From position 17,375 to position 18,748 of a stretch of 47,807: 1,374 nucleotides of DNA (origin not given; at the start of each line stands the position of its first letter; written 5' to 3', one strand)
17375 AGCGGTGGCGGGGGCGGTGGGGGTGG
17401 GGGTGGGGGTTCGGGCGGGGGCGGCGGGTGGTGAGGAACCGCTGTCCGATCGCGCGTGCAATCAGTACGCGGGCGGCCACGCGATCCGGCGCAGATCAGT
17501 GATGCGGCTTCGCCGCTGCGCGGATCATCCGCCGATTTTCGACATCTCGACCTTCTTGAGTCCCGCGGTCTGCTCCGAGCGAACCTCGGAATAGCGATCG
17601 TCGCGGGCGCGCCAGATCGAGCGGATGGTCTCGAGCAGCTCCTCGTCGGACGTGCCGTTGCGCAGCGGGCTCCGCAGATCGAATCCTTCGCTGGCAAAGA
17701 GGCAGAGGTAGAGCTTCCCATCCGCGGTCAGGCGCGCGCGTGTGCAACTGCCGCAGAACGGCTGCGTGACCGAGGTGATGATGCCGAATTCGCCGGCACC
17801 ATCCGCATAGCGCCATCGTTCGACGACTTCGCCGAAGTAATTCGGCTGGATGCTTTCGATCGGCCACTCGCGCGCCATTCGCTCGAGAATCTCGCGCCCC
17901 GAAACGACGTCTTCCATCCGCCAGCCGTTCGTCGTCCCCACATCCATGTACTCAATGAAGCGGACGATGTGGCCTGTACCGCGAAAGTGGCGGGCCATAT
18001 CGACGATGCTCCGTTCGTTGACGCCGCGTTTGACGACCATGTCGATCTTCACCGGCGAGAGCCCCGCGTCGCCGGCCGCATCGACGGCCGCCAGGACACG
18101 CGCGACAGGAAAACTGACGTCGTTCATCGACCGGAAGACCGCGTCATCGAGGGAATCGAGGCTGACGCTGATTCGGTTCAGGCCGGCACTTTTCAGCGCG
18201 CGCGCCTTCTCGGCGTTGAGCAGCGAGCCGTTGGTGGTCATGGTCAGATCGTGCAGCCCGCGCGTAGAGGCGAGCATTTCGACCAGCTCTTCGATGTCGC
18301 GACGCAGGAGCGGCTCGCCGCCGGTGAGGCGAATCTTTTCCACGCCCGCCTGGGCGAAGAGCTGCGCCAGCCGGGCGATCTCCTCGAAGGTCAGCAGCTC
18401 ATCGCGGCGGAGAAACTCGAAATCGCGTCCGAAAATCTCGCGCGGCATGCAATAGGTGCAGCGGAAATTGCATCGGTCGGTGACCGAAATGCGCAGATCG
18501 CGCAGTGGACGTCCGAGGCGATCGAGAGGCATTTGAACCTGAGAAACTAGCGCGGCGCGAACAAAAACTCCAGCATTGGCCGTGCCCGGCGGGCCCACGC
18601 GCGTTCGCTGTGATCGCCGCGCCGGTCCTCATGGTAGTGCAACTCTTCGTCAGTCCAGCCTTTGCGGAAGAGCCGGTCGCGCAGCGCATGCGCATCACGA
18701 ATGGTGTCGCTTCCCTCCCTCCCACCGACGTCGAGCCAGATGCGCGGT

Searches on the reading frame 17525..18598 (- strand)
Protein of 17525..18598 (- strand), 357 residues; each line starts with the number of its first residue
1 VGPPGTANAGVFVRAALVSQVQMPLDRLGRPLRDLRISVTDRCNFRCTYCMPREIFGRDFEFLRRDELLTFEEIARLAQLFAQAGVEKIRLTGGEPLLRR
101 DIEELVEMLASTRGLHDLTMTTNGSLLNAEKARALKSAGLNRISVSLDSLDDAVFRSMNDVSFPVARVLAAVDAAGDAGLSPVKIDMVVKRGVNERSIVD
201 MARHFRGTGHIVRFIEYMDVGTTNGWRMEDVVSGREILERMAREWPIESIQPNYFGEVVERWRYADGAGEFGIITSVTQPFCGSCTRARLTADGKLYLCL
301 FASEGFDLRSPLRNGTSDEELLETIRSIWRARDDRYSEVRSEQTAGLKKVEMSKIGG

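Call 39: search_protein_families(library=pfam, proteins=[window:17525-18598:-], max_evalue=0.00001)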
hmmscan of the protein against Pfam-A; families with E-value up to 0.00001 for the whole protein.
window:17525-18598:- (357 aa): 3 families
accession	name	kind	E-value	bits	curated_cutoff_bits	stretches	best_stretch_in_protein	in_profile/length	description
PF06463.18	Mob_synth_C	-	1.6e-39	135.2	37.4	1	212-337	3-127/128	Molybdenum Cofactor Synthesis C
PF04055.27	Radical_SAM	-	6.9e-38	130.9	29.5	1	37-203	1-164/166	Radical SAM superfamily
PF13353.11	Fer4_12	-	1.2e-06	29.3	22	1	42-146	14-112/137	4Fe-4S single cluster domain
